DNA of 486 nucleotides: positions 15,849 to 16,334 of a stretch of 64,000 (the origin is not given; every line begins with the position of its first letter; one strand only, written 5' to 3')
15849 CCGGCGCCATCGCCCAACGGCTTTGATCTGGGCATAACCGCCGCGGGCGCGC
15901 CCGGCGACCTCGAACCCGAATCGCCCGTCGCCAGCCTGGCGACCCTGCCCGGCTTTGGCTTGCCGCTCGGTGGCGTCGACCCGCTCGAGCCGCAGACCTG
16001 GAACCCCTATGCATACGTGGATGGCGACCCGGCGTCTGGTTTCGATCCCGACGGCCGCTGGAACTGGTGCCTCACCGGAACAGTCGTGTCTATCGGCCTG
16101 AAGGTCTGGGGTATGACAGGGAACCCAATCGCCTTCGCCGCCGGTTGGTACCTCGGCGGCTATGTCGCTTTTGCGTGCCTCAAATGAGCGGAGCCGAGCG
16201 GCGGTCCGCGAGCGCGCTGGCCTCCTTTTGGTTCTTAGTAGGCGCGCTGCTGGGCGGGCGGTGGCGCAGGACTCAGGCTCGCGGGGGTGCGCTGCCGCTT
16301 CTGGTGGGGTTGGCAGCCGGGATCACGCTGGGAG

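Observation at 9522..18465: Sec-dependent RHS polymorphic-toxin locus with an orphan tip cassette, small membrane immunity candidates and a coupled ABC exporter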

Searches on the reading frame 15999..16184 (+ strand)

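Call 92: search_protein_families(library=pfam, proteins=[window:15999-16184:+], max_evalue=10)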
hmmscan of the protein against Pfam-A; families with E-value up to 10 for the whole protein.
seq(62 aa): 0 families

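Call 93: search_protein_families(library=ncbifam, proteins=[window:15999-16184:+], max_evalue=10)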
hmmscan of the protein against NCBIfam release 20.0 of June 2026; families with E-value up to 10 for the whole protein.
seq(62 aa): 1 family
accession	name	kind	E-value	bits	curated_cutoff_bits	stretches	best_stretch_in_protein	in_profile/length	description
TIGR03696.1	Rhs_assc_core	domain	0.0071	16.8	32.5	1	1-19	57-75/76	RHS repeat-associated core domain-containing protein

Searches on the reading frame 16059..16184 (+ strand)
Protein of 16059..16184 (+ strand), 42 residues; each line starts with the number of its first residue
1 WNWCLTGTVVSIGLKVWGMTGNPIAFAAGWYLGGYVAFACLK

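Call 94: predict_structure(alignment_id=A9)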
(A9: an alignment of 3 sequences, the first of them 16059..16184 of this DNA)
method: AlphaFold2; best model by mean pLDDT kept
length: 42 residues; sequences in the alignment: 3
mean_pLDDT: 82.1   pTM: 0.49
mean pLDDT of the five models: 82.1, 81.5, 76.2, 61.2, 60.4
residues with pLDDT >= 90: 0; 70-90: 39; 50-70: 3; < 50: 0
segments of 3 or more residues with pLDDT < 50: none
pLDDT, mean of each block of 10 residues (from residue 1): 80 86 84 81 65
secondary structure, 60 per line:
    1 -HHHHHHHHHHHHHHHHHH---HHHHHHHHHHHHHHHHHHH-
elements in order: H2-19 H23-41

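Call 96: fold_search(model_id=the predicted structure, library=pdb)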
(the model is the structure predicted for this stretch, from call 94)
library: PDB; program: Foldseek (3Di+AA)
matches with E <= 10: 11; with E <= 0.001: 0
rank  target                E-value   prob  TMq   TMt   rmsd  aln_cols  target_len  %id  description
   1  6rhe_A                3.2e+00  0.54  0.69  0.06   1.8        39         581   13  CpOGA D298N in complex with hOGA-derived S-GlcNAc peptide (released 2019-12-25)
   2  7sax_G                3.4e+00  0.14  0.44  0.37   4.8        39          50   18  Structure of GldLM, the proton-powered motor that drives Type IX protein secretion and gliding motility in Sphingobact (released 2022-03-23)
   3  7sax_E                4.4e+00  0.13  0.47  0.41   3.8        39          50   18  Structure of GldLM, the proton-powered motor that drives Type IX protein secretion and gliding motility in Sphingobact (released 2022-03-23)
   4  5oxd                  5.7e+00  0.35  0.69  0.06   1.8        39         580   13  Complex of a C. perfringens O-GlcNAcase with a fragment hit (released 2018-05-16)
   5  2v5d                  6.0e+00  0.30  0.67  0.05   1.9        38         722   13  Structure of a Family 84 Glycoside Hydrolase and a Family 32 Carbohydrate-Binding Module in Tandem from Clostridium perf (released 2009-01-27)
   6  7sax_C                6.0e+00  0.12  0.49  0.37   3.7        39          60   18  Structure of GldLM, the proton-powered motor that drives Type IX protein secretion and gliding motility in Sphingobact (released 2022-03-23)
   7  9wqv_a                8.3e+00  0.18  0.57  0.26   3.1        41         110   17  Cryo-EM structure of LH1-RC from Rhodovulum sulfidophilum (released 2026-03-11)
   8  7sax_D                8.3e+00  0.08  0.41  0.33   4.6        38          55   18  Structure of GldLM, the proton-powered motor that drives Type IX protein secretion and gliding motility in Sphingobact (released 2022-03-23)
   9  2j62_A                8.9e+00  0.20  0.64  0.06   1.7        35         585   14  Structure of a bacterial O-glcnacase in complex with glcnacstatin (released 2007-02-13)
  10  7khv_A                8.9e+00  0.20  0.64  0.06   1.8        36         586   14  CpOGA IN COMPLEX WITH LIGAND 54 (released 2020-12-02)
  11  7khv_F                9.5e+00  0.18  0.64  0.06   1.8        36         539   14  CpOGA IN COMPLEX WITH LIGAND 54 (released 2020-12-02)
